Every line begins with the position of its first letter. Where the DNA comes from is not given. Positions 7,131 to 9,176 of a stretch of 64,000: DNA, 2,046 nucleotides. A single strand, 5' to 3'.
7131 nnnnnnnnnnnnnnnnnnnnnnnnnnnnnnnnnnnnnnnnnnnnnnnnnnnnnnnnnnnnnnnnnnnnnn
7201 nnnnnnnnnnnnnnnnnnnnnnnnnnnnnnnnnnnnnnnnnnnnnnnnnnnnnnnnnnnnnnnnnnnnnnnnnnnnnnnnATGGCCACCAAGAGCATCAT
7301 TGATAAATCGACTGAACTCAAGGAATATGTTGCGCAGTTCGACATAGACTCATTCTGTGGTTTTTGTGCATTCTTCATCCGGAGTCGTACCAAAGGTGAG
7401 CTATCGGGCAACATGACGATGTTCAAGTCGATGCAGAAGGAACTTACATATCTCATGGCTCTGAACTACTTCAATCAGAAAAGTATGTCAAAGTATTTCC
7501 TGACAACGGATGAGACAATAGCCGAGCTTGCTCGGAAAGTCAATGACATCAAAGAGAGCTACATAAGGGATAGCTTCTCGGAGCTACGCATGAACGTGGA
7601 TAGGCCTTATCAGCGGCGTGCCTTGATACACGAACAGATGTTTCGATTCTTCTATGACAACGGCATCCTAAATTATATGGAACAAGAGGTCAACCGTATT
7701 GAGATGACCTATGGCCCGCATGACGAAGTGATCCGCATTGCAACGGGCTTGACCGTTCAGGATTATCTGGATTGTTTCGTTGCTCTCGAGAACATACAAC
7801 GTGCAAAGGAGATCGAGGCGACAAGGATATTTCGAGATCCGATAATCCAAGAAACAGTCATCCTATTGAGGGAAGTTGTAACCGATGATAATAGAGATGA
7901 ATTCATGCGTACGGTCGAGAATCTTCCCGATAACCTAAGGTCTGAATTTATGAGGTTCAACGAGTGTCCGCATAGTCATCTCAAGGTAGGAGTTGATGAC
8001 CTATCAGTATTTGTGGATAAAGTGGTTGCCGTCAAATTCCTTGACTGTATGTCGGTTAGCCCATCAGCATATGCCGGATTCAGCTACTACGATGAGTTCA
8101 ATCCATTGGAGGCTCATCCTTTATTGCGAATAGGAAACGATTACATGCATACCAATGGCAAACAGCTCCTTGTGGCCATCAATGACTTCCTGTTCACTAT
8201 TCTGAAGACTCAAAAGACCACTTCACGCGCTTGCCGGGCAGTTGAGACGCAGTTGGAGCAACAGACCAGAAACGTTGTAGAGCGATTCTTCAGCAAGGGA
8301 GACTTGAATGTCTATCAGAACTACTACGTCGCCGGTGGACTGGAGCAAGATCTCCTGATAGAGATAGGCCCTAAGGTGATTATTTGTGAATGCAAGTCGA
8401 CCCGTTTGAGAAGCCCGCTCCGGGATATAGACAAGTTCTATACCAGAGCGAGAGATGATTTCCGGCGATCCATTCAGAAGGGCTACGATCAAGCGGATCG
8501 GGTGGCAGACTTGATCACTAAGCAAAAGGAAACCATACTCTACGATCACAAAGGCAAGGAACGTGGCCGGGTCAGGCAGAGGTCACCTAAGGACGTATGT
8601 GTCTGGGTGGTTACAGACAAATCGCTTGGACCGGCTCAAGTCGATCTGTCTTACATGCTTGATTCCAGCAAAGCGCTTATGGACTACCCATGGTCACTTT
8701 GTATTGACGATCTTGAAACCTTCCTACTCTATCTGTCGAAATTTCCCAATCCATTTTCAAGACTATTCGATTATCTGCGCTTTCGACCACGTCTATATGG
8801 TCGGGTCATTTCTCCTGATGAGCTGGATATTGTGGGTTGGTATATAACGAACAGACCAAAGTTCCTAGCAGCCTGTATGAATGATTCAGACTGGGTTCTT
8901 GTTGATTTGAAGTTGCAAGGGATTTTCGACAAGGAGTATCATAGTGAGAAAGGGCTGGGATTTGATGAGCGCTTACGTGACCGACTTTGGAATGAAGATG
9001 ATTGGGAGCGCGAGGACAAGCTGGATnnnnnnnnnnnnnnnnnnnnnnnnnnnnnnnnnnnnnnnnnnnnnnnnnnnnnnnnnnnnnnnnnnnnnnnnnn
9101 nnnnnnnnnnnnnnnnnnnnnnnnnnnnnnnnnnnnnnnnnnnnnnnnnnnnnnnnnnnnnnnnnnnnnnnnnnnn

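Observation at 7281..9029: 582-aa orphan protein with PD-(D/E)xK-like motif and no NTPase motif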

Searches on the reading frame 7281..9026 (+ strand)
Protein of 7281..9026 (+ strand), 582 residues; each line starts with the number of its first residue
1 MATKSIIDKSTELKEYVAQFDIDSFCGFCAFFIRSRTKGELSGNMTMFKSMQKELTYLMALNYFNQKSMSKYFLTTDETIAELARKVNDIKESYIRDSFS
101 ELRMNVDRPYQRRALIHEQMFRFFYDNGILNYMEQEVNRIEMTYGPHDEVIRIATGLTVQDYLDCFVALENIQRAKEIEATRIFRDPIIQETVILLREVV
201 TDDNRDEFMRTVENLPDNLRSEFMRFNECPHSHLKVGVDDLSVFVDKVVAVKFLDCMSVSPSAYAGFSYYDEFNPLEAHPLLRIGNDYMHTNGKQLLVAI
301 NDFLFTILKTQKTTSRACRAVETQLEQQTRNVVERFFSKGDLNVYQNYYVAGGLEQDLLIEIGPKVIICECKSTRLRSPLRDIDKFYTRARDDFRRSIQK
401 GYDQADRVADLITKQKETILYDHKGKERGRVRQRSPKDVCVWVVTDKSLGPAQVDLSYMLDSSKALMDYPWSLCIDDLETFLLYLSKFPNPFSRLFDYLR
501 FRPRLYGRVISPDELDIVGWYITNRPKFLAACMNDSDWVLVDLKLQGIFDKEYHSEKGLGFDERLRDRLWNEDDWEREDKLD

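Call 5: search_protein_families(library=pfam, proteins=[window:7281-9026:+], max_evalue=10)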
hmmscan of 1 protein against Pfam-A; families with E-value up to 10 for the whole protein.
window:7281-9026:+ (582 aa): 3 families
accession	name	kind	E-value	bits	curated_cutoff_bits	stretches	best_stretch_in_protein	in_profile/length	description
PF08343.15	RNR_N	-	0.013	16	29.4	1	41-86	34-76/82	Ribonucleotide reductase N-terminal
PF08378.17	NERD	-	0.17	12.8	22.1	1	326-412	6-95/111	Nuclease-related domain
PF02404.20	SCF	-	0.4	10.5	21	1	47-132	73-152/275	Stem cell factor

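Call 6: search_protein_families(library=padloc, proteins=[window:7281-9026:+], max_evalue=10)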
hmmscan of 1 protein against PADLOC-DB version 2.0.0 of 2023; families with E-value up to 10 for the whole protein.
window:7281-9026:+ (582 aa): 1 family
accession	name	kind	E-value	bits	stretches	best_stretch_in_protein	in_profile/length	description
PDLC01889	CARF4--CARF_PDDEXK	-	0.023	11.9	1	355-391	272-306/367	-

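Call 9: search_protein_families(library=ncbifam, proteins=[window:7281-9026:+], max_evalue=1)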
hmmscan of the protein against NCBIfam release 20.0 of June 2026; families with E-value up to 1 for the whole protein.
window:7281-9026:+ (582 aa): 1 family
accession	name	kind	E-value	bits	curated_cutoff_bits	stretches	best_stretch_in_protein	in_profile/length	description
NF047931.1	antiphage_GapS1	subfamily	3.8e-06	26.1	320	1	193-418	167-357/455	GapS1 family protein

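Call 10: find_homologous_proteins(query=window:7281-9026:+, max_evalue=0.001)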
Query window:7281-9026:+ (582 aa): 8 proteins with E <= 0.001 among 8000 candidates.
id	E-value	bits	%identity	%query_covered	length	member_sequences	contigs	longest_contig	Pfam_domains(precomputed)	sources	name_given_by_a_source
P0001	0.0e+0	1336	100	100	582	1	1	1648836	-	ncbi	ncbi:MAG: hypothetical protein QM724_09885 [Flavobacteriales bacterium]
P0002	2.6e-285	965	70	99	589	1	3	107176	-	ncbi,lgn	-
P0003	4.7e-250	849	62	99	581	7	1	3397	-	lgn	-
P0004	2.4e-186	639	52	96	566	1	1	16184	-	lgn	-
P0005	1.8e-66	243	31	96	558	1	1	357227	-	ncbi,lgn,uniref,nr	ncbi:hypothetical protein [Gelidibacter japonicus]|uniref:hypothetical protein n=1 Tax=Gelidibacter 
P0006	5.3e-47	179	30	94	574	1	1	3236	-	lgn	-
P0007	3.0e-46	176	27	98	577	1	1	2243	-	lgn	-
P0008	8.7e-32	128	26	82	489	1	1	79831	-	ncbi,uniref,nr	ncbi:hypothetical protein AAE02nite_43470 [Adhaeribacter aerolatus]|uniref:NERD domain-containing pr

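Call 11: search_solved_structures(query=window:7281-9026:+, max_evalue=10, show_alignments=2)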
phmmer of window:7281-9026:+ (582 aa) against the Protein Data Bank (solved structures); distinct sequences matched with E-value up to 10: 3.
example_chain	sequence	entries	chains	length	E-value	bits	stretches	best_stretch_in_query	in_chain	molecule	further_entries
1vls_A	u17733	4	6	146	1.1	10.9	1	59-138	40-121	ASPARTATE RECEPTOR | BACTERIAL ASPARTATE RECEPTOR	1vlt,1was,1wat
1jmw_A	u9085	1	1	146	1.2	10.8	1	59-138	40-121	methyl-accepting chemotaxis protein II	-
1lih_A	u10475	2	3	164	1.3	10.7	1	59-138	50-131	ASPARTATE RECEPTOR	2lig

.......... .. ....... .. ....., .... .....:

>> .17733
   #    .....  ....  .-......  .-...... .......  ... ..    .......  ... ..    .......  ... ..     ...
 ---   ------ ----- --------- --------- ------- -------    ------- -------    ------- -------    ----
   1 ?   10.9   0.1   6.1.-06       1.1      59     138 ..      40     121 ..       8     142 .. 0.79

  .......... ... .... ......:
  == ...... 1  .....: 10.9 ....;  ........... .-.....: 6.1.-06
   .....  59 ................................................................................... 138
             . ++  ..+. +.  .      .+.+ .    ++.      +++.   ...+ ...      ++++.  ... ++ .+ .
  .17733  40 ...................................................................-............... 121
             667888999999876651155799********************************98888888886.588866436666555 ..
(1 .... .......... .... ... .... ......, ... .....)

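Call 27: predict_structure(alignment_id=A1)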
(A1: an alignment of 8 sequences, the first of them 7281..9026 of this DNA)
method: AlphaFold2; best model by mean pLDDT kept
length: 582 residues; sequences in the alignment: 8
mean_pLDDT: 85.6   pTM: 0.86
mean pLDDT of the five models: 85.6, 83.3, 80.0, 79.9, 77.7
residues with pLDDT >= 90: 272; 70-90: 260; 50-70: 34; < 50: 16
segments of 3 or more residues with pLDDT < 50: 571-582
pLDDT, mean of each block of 10 residues (from residue 1): 76 94 91 70 78 89 89 86 91 67 61 81 71 88 93 96 94 87 88 79 86 89 84 90 94 92 85 83 90 85 92 85 93 92 93 91 94 75 80 89 93 94 93 93 90 81 73 94 94 94 88 91 94 84 87 86 78 41 27
secondary structure, 60 per line:
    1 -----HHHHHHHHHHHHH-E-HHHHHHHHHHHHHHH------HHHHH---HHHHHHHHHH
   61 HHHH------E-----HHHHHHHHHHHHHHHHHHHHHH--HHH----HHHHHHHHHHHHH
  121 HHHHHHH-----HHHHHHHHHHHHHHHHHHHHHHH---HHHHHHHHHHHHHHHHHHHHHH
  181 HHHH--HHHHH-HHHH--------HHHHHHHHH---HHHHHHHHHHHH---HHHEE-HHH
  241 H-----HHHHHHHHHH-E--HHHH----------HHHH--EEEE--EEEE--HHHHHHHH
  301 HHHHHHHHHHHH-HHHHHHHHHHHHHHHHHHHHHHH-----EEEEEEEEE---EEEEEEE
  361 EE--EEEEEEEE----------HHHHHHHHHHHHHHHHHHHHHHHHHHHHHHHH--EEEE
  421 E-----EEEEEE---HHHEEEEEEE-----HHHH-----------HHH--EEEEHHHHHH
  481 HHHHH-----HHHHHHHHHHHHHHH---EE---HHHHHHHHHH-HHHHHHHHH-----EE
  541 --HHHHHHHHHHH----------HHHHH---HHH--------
elements in order: H6-18 H22-36 H43-47 H51-64 H77-98 H108-127 H133-155 H159-184 H187-191 H193-196 H205-213 H217-228 H238-241 H247-256 H261-264 H275-278 E281-284 E287-290 H293-312 H314-336 E342-350 E354-362 E365-372 H383-414 E417-421 E427-432 E439-445 H451-454 E471-474 H475-485 H491-505 H514-523 H525-533 H543-553 H564-568

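Call 30: fold_search(model_id=the predicted structure, library=pdb)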
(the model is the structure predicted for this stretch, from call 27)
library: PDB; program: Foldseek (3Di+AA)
matches with E <= 10: 203; with E <= 0.001: 1
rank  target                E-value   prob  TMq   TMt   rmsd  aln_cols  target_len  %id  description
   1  9wuf                  7.1e-06  1.00  0.39  0.21  13.0       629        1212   10  Cryo-EM structure of Upx (released 2026-02-11)
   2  1xmx                  6.2e-02  0.91  0.15  0.22  13.5       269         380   12  Crystal structure of protein VC1899 from Vibrio cholerae (released 2004-11-16)
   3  2p14                  1.0e-01  0.97  0.17  0.41   8.1       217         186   12  Crystal structure of small subunit (R.BspD6I2) of the heterodimeric restriction endonuclease R.BspD6I (released 2008-03-11)
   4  8q42_B                1.3e-01  0.66  0.17  0.22  17.8       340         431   11  Crystal structure of cA4-bound Can2 (E341A) in complex with oligo-A DNA (released 2023-11-22)
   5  8q44_B                1.3e-01  0.66  0.17  0.22  18.5       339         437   13  Crystal structure of cA4-bound Can2 (E364R) in complex with oligo-T DNA (released 2023-11-22)
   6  9hny_DI               1.5e-01  0.23  0.14  0.18  20.7       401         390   13  Mitoribosomal small subunit in complex with Mettl15 and Mettl17 (released 2025-03-26)
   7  8q3y_A                1.7e-01  0.51  0.16  0.20  17.9       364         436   12  Crystal structure of apo Can2 from Thermoanaerobacter brockii (released 2023-11-22)
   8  8q3z_A                1.8e-01  0.54  0.16  0.20  17.6       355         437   11  Crystal structure of cA4-bound Can2 from Thermoanaerobacter brockii (released 2023-11-22)
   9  9nl2_A                3.2e-01  0.13  0.15  0.10  23.6       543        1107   10  Structure of R2 retrotransposon protein from Platysternon megacephalum initiating target-primed reverse transcription (released 2025-06-18)
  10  1y88                  3.5e-01  0.72  0.09  0.25   8.6       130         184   16  Crystal Structure of Protein of Unknown Function AF1548 (released 2004-12-21)
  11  8q42_A                3.5e-01  0.41  0.18  0.22  17.9       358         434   12  Crystal structure of cA4-bound Can2 (E341A) in complex with oligo-A DNA (released 2023-11-22)
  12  5lhc_A                4.0e-01  0.20  0.17  0.17  27.5       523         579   10  The structure of D456A mutant of Nt.BspD6I nicking endonuclease at 0.24 nm resolution . (released 2017-08-16)
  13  3dnx                  5.0e-01  0.57  0.09  0.30  13.1       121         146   16  SPO1766 protein of unknown function from Silicibacter pomeroyi. (released 2008-09-02)
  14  8q43_A                5.2e-01  0.41  0.17  0.23  18.4       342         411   14  Crystal structure of cA4-bound Can2 (E341A) in complex with oligo-C DNA (released 2023-11-22)
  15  5liz                  5.2e-01  0.13  0.17  0.17  25.3       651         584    8  The structure of Nt.BspD6I nicking endonuclease with all cysteines mutated by serine residues at 0.19 nm resolution . (released 2017-08-02)
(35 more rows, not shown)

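Call 31: search_protein_representatives(alignment_id=A1)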
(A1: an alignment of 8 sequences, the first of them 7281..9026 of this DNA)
Query: 8 sequences, 575 profile positions. Proteins with E-value up to 0.001 (for the whole library): 2470; up to 1e-10: 1268; up to 1e-30: 360. The best 150 are listed.
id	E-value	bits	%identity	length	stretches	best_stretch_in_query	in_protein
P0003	3.2e-260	881.1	-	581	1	2-574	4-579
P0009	5.6e-205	698.7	-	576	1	1-573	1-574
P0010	9.2e-175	598.9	-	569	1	1-568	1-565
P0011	1.8e-168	578.1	-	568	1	5-563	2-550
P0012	2.3e-166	571.2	-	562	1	3-568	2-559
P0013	1.1e-155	535.9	-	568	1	1-570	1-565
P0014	4.1e-148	511.0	-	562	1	1-566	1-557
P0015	5.1e-147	507.3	-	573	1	1-569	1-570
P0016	1.4e-143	495.9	-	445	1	140-567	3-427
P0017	2.7e-142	491.7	-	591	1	2-558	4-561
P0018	2.3e-141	488.7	-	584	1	3-565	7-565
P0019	3.6e-138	478.1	-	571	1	3-568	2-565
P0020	1.3e-132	459.8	-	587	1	2-564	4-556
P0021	2.0e-131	455.9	-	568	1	1-563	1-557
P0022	1.6e-130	452.9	-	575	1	2-565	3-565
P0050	3.4e-110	385.8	-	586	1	3-566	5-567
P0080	1.2e-89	317.9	-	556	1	3-552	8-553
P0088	5.1e-82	292.7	-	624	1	4-550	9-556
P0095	2.7e-79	283.7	-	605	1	5-566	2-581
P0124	7.4e-73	262.5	-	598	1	40-551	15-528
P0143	8.8e-69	249.0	-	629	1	4-564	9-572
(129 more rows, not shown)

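Call 38: search_solved_structures(query=A3, max_evalue=1, show_alignments=2)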
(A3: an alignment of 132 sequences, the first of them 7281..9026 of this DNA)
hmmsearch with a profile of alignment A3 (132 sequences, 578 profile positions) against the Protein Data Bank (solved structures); distinct sequences matched with E-value up to 1: 2.
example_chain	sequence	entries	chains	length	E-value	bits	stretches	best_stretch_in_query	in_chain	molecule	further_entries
9cte_A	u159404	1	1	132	0.21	13.4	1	145-236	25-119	De novo protein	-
1xmx_A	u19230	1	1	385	0.93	11.3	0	336-375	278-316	hypothetical protein VC1899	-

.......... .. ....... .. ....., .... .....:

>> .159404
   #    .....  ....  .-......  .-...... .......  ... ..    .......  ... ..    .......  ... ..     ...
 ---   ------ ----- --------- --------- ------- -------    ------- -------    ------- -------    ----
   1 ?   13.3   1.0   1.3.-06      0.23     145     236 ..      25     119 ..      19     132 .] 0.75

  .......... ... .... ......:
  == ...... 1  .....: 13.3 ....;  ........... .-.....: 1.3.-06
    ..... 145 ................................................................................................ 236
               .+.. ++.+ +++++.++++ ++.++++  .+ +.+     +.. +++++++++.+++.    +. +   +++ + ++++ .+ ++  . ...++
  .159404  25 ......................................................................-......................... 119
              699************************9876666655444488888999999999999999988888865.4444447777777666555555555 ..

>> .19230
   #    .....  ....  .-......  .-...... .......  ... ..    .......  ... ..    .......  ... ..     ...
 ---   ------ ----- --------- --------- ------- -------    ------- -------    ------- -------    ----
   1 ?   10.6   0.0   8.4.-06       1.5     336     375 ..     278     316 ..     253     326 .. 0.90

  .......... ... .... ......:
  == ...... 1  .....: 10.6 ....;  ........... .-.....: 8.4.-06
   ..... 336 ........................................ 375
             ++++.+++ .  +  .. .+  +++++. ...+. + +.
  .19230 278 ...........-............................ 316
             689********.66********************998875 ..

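Call 43: search_protein_families(library=ncbifam, alignment_id=A4, max_evalue=0.001)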
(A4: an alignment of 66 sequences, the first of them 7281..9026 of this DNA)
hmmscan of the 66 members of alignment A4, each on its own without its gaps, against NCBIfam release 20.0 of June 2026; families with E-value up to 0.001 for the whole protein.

A. member 1, window:7281-9026:+ (582 aa): 1 family
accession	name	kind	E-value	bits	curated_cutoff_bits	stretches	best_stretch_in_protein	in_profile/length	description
NF047931.1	antiphage_GapS1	subfamily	3.8e-06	26.1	320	1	193-418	167-357/455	GapS1 family protein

B. families by the number of members that match (of 66 scanned): 9 families
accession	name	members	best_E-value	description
NF004088.0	PRK05590.1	18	3.2e-11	hypothetical protein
TIGR04102.1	SWIM_PBPRA1643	18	1.2e-10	PBPRA1643 family SWIM/SEC-C metal-binding motif protein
NF002592.0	PRK02250.1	18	1.3e-09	hypothetical protein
NF002449.0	PRK01617.1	18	7e-09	hypothetical protein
NF007704.0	PRK10396.1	16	9e-09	hypothetical protein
NF001213.0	PRK00183.1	14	3.9e-07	hypothetical protein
NF047931.1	antiphage_GapS1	5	2.8e-06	GapS1 family protein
NF008970.0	PRK12318.1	1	0.00022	methionyl aminopeptidase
NF002486.0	PRK01752.1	1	0.00026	YchJ family protein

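Call 44: search_protein_families(library=pfam, alignment_id=A4, max_evalue=0.01)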
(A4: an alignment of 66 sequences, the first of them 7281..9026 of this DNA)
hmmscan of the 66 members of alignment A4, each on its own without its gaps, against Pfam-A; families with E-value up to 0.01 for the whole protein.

A. member 1, window:7281-9026:+ (582 aa): 0 families

B. families by the number of members that match (of 66 scanned): 8 families
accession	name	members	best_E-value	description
PF08378.17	NERD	34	5.1e-07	Nuclease-related domain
PF02810.21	SEC-C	18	2.2e-10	SEC-C motif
PF09002.17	Card1_endonuc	4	0.001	Card1-like, endonuclease domain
PF17593.7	DUF5490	1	0.0052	Family of unknown function (DUF5490)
PF09447.15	Cnl2_NKP2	1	0.0065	Cnl2/NKP2 family protein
PF20247.3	DUF6602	1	0.008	Domain of unknown function (DUF6602)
PF09868.14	DUF2095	1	0.0083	Uncharacterized protein conserved in archaea (DUF2095)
PF14801.12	TrmI-like_N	1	0.0089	TrmI-like N-terminal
